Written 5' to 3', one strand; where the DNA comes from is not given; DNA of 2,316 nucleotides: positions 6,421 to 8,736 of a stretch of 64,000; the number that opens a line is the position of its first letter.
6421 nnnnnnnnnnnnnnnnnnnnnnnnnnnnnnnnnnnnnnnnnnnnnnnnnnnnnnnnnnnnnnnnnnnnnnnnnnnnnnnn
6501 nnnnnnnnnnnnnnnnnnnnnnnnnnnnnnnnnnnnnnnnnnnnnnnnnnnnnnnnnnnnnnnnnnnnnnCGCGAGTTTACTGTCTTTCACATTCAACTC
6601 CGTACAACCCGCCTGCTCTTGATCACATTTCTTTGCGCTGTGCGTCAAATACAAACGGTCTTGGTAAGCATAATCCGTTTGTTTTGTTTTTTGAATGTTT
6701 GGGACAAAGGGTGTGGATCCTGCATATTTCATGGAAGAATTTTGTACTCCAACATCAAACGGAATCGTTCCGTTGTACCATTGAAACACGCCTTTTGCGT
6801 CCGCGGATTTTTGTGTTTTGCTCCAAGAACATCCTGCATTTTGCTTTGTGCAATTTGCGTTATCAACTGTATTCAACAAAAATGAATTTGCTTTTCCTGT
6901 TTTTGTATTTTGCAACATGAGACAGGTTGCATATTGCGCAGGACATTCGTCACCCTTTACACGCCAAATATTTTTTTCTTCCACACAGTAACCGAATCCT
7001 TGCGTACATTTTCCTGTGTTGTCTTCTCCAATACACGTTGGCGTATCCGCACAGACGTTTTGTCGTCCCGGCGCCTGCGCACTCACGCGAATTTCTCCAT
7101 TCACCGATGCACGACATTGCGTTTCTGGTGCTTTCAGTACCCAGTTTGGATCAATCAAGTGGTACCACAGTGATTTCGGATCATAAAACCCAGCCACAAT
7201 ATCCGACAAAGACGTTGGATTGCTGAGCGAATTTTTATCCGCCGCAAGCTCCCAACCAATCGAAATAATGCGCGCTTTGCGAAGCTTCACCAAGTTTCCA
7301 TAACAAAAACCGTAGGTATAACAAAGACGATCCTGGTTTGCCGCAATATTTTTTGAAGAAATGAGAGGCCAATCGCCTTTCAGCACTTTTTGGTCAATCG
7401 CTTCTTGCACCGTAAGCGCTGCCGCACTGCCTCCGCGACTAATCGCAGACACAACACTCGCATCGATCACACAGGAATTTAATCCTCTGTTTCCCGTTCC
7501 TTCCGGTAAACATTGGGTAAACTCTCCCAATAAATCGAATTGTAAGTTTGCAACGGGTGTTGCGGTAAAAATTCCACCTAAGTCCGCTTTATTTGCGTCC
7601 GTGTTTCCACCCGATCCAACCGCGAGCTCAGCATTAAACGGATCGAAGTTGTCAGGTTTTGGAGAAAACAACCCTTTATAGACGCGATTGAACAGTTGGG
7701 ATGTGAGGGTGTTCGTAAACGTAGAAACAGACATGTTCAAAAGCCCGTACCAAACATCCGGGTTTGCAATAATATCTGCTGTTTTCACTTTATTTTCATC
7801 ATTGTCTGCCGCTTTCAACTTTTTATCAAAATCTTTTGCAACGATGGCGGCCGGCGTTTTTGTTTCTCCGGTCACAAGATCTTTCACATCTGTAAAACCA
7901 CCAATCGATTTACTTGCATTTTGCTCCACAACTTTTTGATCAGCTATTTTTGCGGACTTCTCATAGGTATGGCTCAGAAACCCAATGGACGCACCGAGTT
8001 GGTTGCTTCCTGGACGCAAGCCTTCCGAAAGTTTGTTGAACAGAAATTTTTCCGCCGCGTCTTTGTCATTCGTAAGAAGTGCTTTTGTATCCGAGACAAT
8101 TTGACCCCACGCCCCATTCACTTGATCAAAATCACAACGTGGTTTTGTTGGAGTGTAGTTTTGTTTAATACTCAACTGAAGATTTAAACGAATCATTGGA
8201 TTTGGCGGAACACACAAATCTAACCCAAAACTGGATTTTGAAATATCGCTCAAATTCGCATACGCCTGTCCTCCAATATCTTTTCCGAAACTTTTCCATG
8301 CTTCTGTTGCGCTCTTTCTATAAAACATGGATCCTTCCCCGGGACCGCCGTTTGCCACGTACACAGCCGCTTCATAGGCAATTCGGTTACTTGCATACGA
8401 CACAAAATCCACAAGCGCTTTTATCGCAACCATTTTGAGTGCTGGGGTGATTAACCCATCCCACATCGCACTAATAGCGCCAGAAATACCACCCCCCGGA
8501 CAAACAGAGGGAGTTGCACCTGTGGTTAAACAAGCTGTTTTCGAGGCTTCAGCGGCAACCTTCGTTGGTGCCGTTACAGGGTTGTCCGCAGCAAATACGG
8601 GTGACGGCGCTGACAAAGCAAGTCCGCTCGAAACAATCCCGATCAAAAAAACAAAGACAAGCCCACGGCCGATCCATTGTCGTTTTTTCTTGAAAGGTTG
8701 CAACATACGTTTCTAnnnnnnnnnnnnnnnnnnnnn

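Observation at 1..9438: Giant (>2,900 aa) Cys-rich surface protein preceded by a small membrane-anchored acidic protein; the window also encodes a DsbA-like oxidoreductase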

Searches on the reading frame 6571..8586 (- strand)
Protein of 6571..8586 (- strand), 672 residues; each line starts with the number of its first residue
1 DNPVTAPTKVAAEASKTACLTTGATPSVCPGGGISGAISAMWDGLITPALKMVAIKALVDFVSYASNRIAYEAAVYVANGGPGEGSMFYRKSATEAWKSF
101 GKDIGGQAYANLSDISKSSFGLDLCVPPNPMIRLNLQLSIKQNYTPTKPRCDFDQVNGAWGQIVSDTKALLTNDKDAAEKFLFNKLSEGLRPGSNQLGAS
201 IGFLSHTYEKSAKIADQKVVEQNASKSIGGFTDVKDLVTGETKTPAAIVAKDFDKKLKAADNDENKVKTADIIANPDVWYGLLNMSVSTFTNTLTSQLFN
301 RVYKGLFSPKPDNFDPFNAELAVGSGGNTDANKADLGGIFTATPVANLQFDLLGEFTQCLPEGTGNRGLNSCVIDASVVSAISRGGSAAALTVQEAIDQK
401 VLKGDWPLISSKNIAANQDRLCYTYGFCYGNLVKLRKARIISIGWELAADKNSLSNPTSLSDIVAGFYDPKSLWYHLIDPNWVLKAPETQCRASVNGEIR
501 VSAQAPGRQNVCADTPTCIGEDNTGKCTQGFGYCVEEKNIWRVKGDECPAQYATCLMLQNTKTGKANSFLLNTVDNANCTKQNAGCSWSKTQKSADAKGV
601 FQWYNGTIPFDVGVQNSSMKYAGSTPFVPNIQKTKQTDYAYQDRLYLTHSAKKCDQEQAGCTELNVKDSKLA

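Call 43: search_protein_representatives(protein=window:6571-8586:-)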
Query: 672 residues. Proteins with E-value up to 0.001 (for the whole library): 1172; up to 1e-10: 1084; up to 1e-30: 719. The best 150 are listed.
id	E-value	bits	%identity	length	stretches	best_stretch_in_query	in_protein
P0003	0.0e+00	1058.7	72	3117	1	7-671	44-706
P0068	4.0e-185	633.8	52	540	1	55-593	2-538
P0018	1.4e-169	582.5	48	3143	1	46-665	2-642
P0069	7.0e-169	580.1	45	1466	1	18-664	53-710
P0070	5.6e-167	573.9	46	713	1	6-597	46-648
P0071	8.3e-166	570.0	45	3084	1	28-668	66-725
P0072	1.7e-160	552.5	42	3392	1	6-664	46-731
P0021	4.1e-160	551.2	46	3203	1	3-607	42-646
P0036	2.2e-155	535.5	43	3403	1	12-665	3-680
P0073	2.1e-154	532.3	43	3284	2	13-599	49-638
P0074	1.3e-152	526.4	41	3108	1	9-665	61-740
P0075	2.9e-151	521.9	43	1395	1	44-669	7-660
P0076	1.5e-147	509.7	41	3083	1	5-669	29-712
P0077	5.9e-147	507.7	41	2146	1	9-665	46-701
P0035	1.2e-146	506.6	40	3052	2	2-670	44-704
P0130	1.8e-91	324.4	35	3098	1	45-661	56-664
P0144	1.0e-86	308.7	39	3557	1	42-587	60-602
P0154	1.7e-83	298.0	34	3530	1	57-624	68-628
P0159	1.1e-81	292.0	36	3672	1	53-664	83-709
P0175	1.9e-78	281.3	35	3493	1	5-603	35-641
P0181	9.8e-78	279.0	32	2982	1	46-604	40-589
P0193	1.3e-75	272.0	33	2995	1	47-587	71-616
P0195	1.9e-75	271.4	32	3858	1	40-595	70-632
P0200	1.3e-74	268.7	31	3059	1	43-604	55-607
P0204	5.4e-74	266.6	33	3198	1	44-594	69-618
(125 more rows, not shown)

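Call 44: predict_structure(alignment_id=A3)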
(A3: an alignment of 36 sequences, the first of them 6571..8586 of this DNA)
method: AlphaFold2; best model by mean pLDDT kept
length: 672 residues; sequences in the alignment: 36
mean_pLDDT: 52.5   pTM: 0.37
mean pLDDT of the five models: 52.5, 47.8, 46.6, 45.4, 43.2
residues with pLDDT >= 90: 35; 70-90: 93; 50-70: 162; < 50: 382
segments of 3 or more residues with pLDDT < 50: 1-9, 19-54, 70-72, 80-93, 95-97, 99-122, 127-168, 171-174, 186-208, 218-243, 301-346, 532-560, 566-596, 598-606, 609-613, 615-651, 656-672
pLDDT, mean of each block of 10 residues (from residue 1): 39 50 44 43 41 49 50 50 37 48 46 43 47 43 34 36 45 49 46 40 44 49 33 36 54 65 55 58 53 51 39 33 31 32 50 80 58 85 73 87 94 87 91 83 85 92 88 85 77 60 58 61 57 41 30 36 48 32 43 44 47 43 35 36 42 48 33 30
secondary structure, 60 per line:
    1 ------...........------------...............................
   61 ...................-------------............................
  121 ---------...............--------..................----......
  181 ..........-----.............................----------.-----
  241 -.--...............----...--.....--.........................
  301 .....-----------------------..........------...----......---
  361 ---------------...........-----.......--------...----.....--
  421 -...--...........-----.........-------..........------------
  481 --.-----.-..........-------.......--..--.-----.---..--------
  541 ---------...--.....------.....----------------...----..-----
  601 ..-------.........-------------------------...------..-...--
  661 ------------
elements in order (helices of 4 or more, strands of 3 or more residues): H7-17 H30-79 H93-120 H130-144 H153-170 H175-190 H196-224 H245-259 H269-273 H276-305 H329-338 E345-347 H352-357 H376-386 H393-398 E407-409 H414-418 H429-437 H443-451 H460-468 E491-500 E508-514 E555-559 E566-570 E587-589 H612-618 E644-646

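Call 47: fold_search(model_id=the predicted structure, library=pdb)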
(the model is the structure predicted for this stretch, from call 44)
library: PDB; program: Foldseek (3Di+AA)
matches with E <= 10: 24; with E <= 0.001: 0
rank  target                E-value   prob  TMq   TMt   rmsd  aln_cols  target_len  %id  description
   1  5lm2_A                1.4e+00  0.04  0.06  0.12  33.6       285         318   12  Crystal Structure of HD-PTP phosphatase (released 2016-11-30)
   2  8iah_S                3.2e+00  0.04  0.07  0.09  35.3       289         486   13  Structure of mammalian spectrin-actin junctional complex of membrane skeleton, State I, Global map (released 2023-05-03)
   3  4ke2_A                3.8e+00  0.06  0.07  0.19  28.7       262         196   13  Crystal structure of the hyperactive Type I antifreeze from winter flounder (released 2014-02-26)
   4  9e87_D                4.8e+00  0.02  0.07  0.04  28.1       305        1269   13  De Novo Mycobacterium tuberculosis transcription initiation pre-RPO promoter complex with open Beta' clamp (RNA Polyme (released 2025-10-01)
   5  8i7r_F4               6.3e+00  0.04  0.07  0.17  36.5       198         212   12  In situ structure of axonemal doublet microtubules in mouse sperm with 48-nm repeat (released 2023-10-11)
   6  6pam_E                6.3e+00  0.03  0.09  0.10  28.5       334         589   12  Structure of a bacterial Atm1-family ABC transporter with MgADP bound (released 2020-06-24)
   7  7rtv_A                6.3e+00  0.02  0.07  0.12  34.5       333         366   11  Cryo-EM structure of monomeric TTYH2 (released 2021-09-22)
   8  7z8i_f                6.3e+00  0.02  0.07  0.07  29.7       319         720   13  The barbed end complex of dynactin bound to BICDR1 and the cytoplasmic dynein tails (A2, B1, B2) (released 2022-08-17)
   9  1v29_B                6.3e+00  0.01  0.04  0.08  25.4       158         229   15  Crystal structure of Nitrile hydratase from a thermophile Bacillus smithii (released 2004-10-09)
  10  8r2m_D                7.1e+00  0.01  0.07  0.04  26.0       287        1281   13  Mycobacterium smegnatis RNA polymerase transcription initiation complex with SigmaA, RbpA, HelD N-terminal domain and  (released 2024-10-02)
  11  7qep_O5               8.4e+00  0.02  0.06  0.22  21.0       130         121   13  Cryo-EM structure of the ribosome from Encephalitozoon cuniculi (released 2022-02-09)
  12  8i7o_Cb               8.4e+00  0.01  0.07  0.14  41.4       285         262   12  In situ structure of axonemal doublet microtubules in mouse sperm with 16-nm repeat (released 2023-10-11)
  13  8iuf_4E               8.9e+00  0.05  0.07  0.25  22.5       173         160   13  Cryo-EM structure of Euglena gracilis super-complex I+III2+IV, composite (released 2024-02-28)
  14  9cc8_A                8.9e+00  0.04  0.06  0.05  16.7        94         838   13  Hexameric state of the NRC4 resistosome (released 2024-09-11)
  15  8i7r_F2               8.9e+00  0.01  0.06  0.10  42.6       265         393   15  In situ structure of axonemal doublet microtubules in mouse sperm with 48-nm repeat (released 2023-10-11)
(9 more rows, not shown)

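Call 76: list_cluster_members(proteins=[P0195, P0200, P0181, P0159, P0144, P0204, P0193, P0154, P0175, P0130])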
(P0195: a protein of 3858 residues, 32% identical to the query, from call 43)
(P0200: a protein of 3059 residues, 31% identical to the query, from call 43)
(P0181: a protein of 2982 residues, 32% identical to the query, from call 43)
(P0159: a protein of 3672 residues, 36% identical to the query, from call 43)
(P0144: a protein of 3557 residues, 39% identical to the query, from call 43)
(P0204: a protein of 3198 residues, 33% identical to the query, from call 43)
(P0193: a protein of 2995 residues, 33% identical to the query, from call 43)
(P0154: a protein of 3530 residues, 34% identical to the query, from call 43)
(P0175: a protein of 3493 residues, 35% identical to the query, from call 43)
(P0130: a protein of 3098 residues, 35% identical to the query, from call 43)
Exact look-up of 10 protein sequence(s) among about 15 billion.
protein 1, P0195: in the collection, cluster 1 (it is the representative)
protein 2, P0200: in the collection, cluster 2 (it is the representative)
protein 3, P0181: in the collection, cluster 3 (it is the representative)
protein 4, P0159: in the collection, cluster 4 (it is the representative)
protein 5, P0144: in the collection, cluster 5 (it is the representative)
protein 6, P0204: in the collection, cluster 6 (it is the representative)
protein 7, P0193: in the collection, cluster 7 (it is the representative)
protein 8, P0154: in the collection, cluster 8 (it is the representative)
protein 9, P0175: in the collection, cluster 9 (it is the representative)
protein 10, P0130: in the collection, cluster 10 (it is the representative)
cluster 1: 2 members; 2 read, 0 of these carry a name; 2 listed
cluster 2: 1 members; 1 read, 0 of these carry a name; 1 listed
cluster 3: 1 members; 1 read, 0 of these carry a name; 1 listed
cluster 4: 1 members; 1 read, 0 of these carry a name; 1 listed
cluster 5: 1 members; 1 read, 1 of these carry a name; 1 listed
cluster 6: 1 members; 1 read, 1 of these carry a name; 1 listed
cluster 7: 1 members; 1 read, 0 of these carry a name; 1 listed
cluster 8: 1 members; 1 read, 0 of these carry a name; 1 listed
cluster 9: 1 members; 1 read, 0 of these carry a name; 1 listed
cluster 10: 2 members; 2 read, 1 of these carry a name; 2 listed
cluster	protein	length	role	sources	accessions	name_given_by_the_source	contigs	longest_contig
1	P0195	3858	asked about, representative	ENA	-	-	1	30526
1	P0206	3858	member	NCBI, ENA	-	-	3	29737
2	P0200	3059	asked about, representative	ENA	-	-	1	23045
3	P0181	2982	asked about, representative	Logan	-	-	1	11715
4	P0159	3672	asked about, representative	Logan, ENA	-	-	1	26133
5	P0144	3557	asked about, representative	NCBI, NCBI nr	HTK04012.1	MAG TPA: hypothetical protein VL500_00340 [Candidatus Eisenbacteria bacterium] | hypothetical protein [Candidatus Eisenbacteria bacterium]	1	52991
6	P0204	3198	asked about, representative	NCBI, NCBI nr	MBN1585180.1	hypothetical protein JW899_02315 [Candidatus Uhrbacteria bacterium] | hypothetical protein [Candidatus Uhrbacteria bacterium]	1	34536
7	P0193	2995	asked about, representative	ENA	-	-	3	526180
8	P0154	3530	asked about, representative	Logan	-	-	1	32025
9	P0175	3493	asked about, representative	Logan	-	-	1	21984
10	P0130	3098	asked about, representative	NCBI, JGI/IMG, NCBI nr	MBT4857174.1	hypothetical protein HON52_03220 [Candidatus Uhrbacteria bacterium] | hypothetical protein | hypothetical protein [Candidatus Uhrbacteria bacterium]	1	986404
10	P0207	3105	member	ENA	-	-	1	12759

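Call 79: fold_search(model_id=the predicted structure, library=viral)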
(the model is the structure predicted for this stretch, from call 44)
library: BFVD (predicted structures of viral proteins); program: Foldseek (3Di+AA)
matches with E <= 10: 138; with E <= 0.001: 0
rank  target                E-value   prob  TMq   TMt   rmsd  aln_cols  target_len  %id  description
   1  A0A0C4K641            4.0e-01  0.02  0.06  0.06  37.7       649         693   14  (no name in the UniProt tables at hand)
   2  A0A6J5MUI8            4.7e-01  0.11  0.11  0.13  25.7       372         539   12  Uncharacterized protein [uncultured Caudovirales phage]
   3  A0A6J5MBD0            5.3e-01  0.07  0.08  0.07  39.9       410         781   13  Uncharacterized protein [uncultured Caudovirales phage]
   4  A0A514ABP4            5.9e-01  0.05  0.06  0.07  29.7       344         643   13  (no name in the UniProt tables at hand)
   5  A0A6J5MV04            7.4e-01  0.06  0.07  0.11  35.1       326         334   13  Uncharacterized protein [uncultured Caudovirales phage]
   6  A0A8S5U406            8.3e-01  0.07  0.07  0.13  43.4       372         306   13  Uncharacterized protein [Podoviridae sp. ctP1X6]
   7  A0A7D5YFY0            1.2e+00  0.08  0.08  0.11  27.2       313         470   13  Uncharacterized protein [Scale drop disease virus]
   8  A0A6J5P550            1.2e+00  0.04  0.07  0.11  38.2       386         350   11  Uncharacterized protein [uncultured Caudovirales phage]
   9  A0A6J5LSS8            1.2e+00  0.08  0.08  0.19  47.3       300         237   11  Internal virion protein [uncultured Caudovirales phage]
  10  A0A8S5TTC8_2          1.3e+00  0.03  0.07  0.04  47.6       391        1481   10  NlpC/P60 family [Siphoviridae sp. ct5jB2]
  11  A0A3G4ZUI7            1.4e+00  0.06  0.07  0.16  30.6       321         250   11  Uncharacterized protein [Edafosvirus sp.]
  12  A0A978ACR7            1.5e+00  0.07  0.07  0.23  20.5       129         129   12  Uncharacterized protein [Enterococcus phage vB_Efa29212_3e]
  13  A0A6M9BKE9            1.5e+00  0.07  0.07  0.08  16.8       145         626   14  Capsid protein [Pittosporum tobira parvo-like virus]
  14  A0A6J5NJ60            1.6e+00  0.08  0.11  0.15  49.5       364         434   10  Uncharacterized protein [uncultured Caudovirales phage]
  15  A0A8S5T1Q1            1.7e+00  0.06  0.06  0.15  25.8       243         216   15  Uncharacterized protein [Podoviridae sp. ctuch15]
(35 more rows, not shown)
